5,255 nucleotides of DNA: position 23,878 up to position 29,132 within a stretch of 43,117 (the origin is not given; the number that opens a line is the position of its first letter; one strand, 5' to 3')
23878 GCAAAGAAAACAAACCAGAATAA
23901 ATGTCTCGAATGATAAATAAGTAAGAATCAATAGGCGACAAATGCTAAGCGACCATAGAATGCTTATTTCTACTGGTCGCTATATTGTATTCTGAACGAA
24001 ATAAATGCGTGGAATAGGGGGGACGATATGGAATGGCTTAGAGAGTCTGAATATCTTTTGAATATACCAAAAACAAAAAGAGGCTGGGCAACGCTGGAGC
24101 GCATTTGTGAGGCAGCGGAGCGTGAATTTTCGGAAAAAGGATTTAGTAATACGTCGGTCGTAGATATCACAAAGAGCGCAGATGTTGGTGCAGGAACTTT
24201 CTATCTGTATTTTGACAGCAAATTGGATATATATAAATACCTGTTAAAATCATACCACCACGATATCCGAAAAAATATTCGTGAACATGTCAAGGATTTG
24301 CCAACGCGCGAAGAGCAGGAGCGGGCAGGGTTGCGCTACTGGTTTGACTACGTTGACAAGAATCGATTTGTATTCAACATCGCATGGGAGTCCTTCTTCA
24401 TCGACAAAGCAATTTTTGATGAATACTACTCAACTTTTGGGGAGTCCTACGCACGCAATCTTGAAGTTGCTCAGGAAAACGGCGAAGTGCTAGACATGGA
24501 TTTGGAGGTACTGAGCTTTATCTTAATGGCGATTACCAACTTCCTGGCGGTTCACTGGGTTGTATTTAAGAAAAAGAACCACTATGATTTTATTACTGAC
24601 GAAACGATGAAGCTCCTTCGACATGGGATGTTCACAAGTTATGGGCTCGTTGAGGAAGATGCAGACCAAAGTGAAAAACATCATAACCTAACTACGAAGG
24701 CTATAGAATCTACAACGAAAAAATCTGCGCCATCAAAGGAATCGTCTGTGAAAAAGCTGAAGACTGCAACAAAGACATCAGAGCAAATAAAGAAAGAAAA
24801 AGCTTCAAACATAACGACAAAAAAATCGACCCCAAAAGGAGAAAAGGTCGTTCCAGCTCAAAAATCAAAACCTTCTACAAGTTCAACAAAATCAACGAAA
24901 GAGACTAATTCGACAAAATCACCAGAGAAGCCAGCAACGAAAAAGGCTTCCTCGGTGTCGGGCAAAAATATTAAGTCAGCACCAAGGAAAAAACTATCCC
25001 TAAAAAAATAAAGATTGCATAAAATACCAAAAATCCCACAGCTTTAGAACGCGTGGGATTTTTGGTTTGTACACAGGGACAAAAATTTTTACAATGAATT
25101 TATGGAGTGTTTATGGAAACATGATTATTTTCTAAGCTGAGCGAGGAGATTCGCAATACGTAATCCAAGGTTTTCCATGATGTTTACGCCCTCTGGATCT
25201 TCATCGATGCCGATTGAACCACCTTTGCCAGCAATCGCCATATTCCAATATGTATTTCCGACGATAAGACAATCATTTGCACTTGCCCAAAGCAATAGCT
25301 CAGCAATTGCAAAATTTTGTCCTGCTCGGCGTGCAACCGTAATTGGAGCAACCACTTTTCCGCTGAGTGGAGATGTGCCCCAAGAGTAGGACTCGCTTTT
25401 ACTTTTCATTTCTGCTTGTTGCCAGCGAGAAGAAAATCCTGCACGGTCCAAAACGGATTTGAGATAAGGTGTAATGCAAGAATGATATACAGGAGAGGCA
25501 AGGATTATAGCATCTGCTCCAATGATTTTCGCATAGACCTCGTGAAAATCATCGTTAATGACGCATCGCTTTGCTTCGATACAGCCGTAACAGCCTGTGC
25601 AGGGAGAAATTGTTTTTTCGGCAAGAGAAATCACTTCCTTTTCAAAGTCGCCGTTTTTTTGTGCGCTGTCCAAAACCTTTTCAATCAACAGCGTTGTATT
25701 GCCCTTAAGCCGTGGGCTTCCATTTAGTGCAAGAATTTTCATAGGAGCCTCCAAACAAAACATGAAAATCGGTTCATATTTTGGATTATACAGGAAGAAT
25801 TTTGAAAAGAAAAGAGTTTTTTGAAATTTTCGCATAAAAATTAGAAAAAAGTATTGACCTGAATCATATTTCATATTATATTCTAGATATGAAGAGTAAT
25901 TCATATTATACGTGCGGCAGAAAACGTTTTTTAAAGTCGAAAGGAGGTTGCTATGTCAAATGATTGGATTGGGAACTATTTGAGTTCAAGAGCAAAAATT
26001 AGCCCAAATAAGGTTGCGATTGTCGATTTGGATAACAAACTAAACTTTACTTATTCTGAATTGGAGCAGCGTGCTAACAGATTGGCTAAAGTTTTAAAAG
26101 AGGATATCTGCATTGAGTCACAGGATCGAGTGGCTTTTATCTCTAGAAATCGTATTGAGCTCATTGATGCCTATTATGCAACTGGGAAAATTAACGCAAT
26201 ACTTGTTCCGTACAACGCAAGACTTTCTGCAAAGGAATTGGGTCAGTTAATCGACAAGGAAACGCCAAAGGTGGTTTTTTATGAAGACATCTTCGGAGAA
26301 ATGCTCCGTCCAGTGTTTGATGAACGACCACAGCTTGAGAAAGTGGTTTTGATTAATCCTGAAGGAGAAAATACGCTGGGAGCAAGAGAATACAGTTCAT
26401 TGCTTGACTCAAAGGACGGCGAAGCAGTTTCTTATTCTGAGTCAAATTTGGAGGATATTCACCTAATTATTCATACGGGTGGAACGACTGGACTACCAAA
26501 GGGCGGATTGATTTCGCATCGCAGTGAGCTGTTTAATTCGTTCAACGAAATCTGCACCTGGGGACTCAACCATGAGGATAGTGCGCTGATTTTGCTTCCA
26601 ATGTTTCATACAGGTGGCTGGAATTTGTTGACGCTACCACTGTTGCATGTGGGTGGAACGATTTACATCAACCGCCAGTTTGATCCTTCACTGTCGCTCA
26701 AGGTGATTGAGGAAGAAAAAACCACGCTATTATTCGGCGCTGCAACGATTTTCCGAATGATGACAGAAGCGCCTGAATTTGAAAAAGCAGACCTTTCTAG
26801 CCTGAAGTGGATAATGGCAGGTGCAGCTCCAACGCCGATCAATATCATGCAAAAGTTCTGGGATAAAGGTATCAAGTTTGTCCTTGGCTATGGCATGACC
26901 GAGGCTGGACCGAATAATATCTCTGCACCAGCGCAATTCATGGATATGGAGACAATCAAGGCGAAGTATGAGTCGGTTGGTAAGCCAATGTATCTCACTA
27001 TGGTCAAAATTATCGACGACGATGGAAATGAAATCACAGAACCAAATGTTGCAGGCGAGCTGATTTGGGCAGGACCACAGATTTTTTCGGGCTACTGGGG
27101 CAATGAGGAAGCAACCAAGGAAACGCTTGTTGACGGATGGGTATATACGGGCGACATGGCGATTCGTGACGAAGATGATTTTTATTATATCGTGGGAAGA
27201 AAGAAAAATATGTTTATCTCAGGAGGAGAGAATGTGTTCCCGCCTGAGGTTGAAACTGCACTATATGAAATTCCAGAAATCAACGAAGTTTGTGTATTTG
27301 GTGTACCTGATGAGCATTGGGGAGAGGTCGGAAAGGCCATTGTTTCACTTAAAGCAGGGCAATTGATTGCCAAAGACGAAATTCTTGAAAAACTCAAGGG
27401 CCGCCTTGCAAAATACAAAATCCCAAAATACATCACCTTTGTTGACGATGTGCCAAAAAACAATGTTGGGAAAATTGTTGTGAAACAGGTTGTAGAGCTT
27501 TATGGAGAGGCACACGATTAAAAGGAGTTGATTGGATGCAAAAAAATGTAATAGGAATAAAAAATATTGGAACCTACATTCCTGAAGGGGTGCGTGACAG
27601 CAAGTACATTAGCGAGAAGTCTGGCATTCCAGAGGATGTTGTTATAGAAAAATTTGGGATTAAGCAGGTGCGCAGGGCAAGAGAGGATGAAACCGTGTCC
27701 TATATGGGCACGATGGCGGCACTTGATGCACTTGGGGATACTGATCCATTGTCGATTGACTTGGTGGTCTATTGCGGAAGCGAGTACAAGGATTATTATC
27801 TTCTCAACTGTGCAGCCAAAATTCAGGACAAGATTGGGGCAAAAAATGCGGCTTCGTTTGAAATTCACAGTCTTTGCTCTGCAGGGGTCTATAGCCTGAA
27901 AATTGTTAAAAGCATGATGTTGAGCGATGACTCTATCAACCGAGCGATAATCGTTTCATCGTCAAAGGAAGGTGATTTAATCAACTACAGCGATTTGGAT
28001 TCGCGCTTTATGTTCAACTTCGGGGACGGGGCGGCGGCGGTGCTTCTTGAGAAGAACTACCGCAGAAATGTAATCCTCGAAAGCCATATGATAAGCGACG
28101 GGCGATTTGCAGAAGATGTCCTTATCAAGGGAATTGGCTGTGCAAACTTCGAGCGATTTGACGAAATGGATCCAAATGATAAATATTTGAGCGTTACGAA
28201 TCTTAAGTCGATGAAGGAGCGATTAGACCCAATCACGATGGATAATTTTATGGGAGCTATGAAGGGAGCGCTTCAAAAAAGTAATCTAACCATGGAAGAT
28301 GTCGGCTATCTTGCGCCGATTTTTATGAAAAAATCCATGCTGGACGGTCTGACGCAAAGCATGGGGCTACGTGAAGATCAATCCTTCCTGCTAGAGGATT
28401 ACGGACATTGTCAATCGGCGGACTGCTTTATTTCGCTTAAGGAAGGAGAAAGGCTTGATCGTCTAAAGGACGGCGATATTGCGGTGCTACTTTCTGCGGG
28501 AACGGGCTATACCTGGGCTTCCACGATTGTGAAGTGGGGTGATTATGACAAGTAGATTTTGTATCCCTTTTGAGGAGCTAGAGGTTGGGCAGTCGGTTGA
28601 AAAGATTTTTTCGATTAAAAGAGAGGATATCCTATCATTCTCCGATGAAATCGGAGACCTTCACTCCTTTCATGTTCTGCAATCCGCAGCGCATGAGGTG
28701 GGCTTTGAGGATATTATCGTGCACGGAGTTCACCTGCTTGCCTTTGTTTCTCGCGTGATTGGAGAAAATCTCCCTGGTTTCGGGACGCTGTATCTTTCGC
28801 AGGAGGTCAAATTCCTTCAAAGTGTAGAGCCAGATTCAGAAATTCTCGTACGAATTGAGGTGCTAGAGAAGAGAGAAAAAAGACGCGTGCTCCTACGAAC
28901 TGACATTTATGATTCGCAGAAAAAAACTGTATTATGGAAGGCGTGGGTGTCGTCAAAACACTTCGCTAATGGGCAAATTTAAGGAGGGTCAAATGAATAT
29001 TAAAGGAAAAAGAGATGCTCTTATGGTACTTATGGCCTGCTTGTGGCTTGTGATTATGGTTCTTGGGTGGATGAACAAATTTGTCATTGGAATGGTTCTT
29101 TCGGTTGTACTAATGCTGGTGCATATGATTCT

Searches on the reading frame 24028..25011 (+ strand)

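Call 72: search_protein_families(library=ncbifam, proteins=[window:24028-25011:+], max_evalue=0.00001)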
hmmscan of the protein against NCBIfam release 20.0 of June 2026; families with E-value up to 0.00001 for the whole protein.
window:24028-25011:+ (327 aa): 12 families
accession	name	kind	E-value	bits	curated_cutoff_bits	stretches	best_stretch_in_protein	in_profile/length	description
NF041196.1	ScbR_bind_reg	equivalog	1.8e-11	44.5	150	1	17-156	2-143/191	ScbR family autoregulator-binding transcription factor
NF053878.1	FATransRegFadRBac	equivalog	1.2e-10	41.5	200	1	24-113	6-95/190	fatty acid metabolism transcriptional regulator FadR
NF053731.1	TransRegFasRMycb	equivalog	2.8e-10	40.3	330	1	25-199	15-190/199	HTH-type transcriptional activator FasR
NF007949.0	PRK10668.1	equivalog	4.6e-09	36.1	271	1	20-82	10-72/216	multidrug efflux transporter transcriptional repressor AcrR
NF037937.1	septum_RefZ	equivalog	1e-08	35.3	180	1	24-137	2-117/195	forespore capture DNA-binding protein RefZ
NF053516.1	TranRepPrsAVib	equivalog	4.3e-08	33.2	300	1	21-97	6-82/208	TetR family transcriptional repressor PsrA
TIGR03968.1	mycofact_TetR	equivalog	4.7e-08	32.8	224.9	1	21-101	9-89/190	mycofactocin system transcriptional regulator MftR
NF051852.1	efflux_TF_MtrR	exception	8.9e-08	32.2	280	1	21-112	10-102/205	multidrug efflux system transcriptional repressor MtrR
NF058643.1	TranRegCurRPseudo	equivalog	1.5e-07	31.3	300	1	24-111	10-95/193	TetR family transcriptional repressor CurR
NF051457.1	acryl_TF_AcuR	equivalog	3.9e-07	29.5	247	1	27-91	23-87/204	acrylate utilization transcriptional regulator AcuR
NF007430.0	PRK09975.1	equivalog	4.4e-07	29.3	274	1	22-96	12-89/220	acrEF/envCD operon transcriptional regulator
TIGR02366.1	DHAK_reg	equivalog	1.5e-06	28.3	129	1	25-198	7-173/176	dihydroxyacetone kinase transcriptional activator DhaS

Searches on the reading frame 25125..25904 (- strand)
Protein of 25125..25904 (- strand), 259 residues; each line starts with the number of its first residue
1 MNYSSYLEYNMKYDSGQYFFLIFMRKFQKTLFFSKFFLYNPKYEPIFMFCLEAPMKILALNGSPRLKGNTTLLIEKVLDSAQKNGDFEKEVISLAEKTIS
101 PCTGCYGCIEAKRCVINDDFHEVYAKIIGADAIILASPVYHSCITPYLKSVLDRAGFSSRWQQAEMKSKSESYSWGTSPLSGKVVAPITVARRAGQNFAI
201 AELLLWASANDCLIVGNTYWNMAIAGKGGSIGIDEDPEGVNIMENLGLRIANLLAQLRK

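Call 72: search_protein_families(library=ncbifam, proteins=[window:25125-25904:-], max_evalue=0.00001)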
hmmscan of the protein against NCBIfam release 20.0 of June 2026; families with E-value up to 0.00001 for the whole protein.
window:25125-25904:- (259 aa): 2 families
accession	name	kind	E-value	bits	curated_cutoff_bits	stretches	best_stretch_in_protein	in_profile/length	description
TIGR03566.1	FMN_reduc_MsuE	equivalog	5e-07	29.7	212.5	1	56-155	1-94/174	FMN reductase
TIGR03567.1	FMN_reduc_SsuE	equivalog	5.8e-06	26.3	164.05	0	56-153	1-89/171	NADPH-dependent FMN reductase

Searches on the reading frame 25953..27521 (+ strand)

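Call 72: search_protein_families(library=ncbifam, proteins=[window:25953-27521:+], max_evalue=0.00001)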
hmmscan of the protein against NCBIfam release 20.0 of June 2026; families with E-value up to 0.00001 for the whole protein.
window:25953-27521:+ (522 aa): 103 families (the best 25 are shown)
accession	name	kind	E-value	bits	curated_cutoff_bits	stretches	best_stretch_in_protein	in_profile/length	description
NF005307.0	PRK06839.1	equivalog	3.8e-129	431.5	748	1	7-516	5-492/496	o-succinylbenzoate--CoA ligase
NF004837.0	PRK06187.1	subfamily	2.8e-125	418.6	476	1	6-514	10-519/531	long-chain-fatty-acid--CoA ligase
NF052269.1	Staph_lig_FadD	equivalog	5.4e-117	391.2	650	1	2-516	2-492/499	long-chain-fatty-acid--CoA ligase FadD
NF006182.0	PRK08316.1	subfamily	3.5e-105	352.5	663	1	5-519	12-519/523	fatty acyl-CoA synthetase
NF006572.0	PRK09088.1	equivalog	6.9e-101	338.3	696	1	11-511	8-481/491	acyl-CoA synthetase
NF005676.0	PRK07470.1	equivalog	1.5e-94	317.6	774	1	7-515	23-527/544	acyl-CoA synthetase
NF009233.0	PRK12583.1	subfamily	6e-94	315.4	832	1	3-511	17-544/558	fatty acid CoA ligase family protein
NF002966.0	PRK03640.1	equivalog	8.7e-90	301.6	556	1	7-515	5-478/483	o-succinylbenzoate--CoA ligase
NF005801.1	PRK07656.1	equivalog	1e-88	298.2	657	1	10-512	7-498/500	FadD3 family acyl-CoA ligase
NF004797.0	PRK06145.1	equivalog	4.5e-87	292.5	850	1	10-513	8-490/499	acyl-CoA synthetase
NF006181.0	PRK08314.1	subfamily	4.5e-86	289.3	705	2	157-514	194-551/563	long-chain-fatty-acid--CoA ligase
NF005702.0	PRK07514.1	subfamily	4.3e-83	279.4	558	1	18-510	16-493/506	malonyl-CoA synthase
NF006020.0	PRK08162.1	subfamily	2e-82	277.3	677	1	9-508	24-529/545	acyl-CoA synthetase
NF004114.0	PRK05605.1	equivalog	4.7e-81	272.8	766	2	146-515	197-567/575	long-chain-fatty-acid--CoA ligase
NF005857.1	PRK07786.1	exception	1.7e-80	271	733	1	5-514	11-509/513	fatty-acid--CoA ligase FadD5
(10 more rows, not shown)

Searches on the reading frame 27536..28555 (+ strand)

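Call 72: search_protein_families(library=ncbifam, proteins=[window:27536-28555:+], max_evalue=0.00001)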
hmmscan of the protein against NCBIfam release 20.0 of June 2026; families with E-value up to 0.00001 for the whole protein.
window:27536-28555:+ (339 aa): 11 families
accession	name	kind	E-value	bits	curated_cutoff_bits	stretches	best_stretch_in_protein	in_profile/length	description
NF005308.0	PRK06840.1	equivalog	4.9e-115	384.2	315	1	3-336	2-337/339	3-oxoacyl-ACP synthase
NF006829.0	PRK09352.1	subfamily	2.8e-40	138.3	249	1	6-334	5-321/322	beta-ketoacyl-ACP synthase 3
TIGR00747.1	fabH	subfamily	1.4e-37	129.5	292.1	1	7-334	4-322/322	beta-ketoacyl-ACP synthase III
NF005541.0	PRK07204.1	equivalog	1.3e-29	103.7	402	1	3-332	2-327/329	beta-ketoacyl-ACP synthase III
NF004623.0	PRK05963.1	equivalog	3.4e-22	79.2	437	1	8-333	8-327/328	beta-ketoacyl-ACP synthase III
NF005703.0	PRK07515.1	equivalog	2.6e-19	69.3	304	1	21-333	54-371/373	beta-ketoacyl-ACP synthase III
NF003274.0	PRK04262.1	equivalog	1.6e-10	40.6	244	1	6-151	3-153/347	hydroxymethylglutaryl-CoA synthase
NF009519.0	PRK12880.1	equivalog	1.4e-08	34.4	436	1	44-336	50-340/353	beta-ketoacyl-ACP synthase III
NF006720.0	PRK09258.1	equivalog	1.1e-06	28.2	285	0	26-334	33-338/338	3-oxoacyl-ACP synthase III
NF005293.2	PRK06816.1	subfamily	2.6e-06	26.7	450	0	79-315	87-357/378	StlD/DarB family beta-ketosynthase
TIGR01835.1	HMG-CoA-S_prok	equivalog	3.7e-06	26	360.35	1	6-177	1-166/382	hydroxymethylglutaryl-CoA synthase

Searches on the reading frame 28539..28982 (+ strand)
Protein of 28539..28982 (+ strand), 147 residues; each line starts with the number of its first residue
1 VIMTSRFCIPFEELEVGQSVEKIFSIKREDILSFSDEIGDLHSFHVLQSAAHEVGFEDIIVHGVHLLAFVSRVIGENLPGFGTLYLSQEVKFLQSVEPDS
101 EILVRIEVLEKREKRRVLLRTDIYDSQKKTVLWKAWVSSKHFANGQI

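Call 72: search_protein_families(library=ncbifam, proteins=[window:28539-28982:+], max_evalue=0.00001)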
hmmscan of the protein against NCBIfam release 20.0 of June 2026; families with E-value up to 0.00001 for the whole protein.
window:28539-28982:+ (147 aa): 2 families
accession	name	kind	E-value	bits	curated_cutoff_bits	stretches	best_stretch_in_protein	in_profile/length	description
NF006045.0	PRK08190.1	subfamily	1e-22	80.6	282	1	10-132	10-133/467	bifunctional enoyl-CoA hydratase/phosphate acetyltransferase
TIGR02278.1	PaaN-DH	equivalog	5.1e-09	34.9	562.8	1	7-116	521-633/664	phenylacetic acid degradation bifunctional protein PaaZ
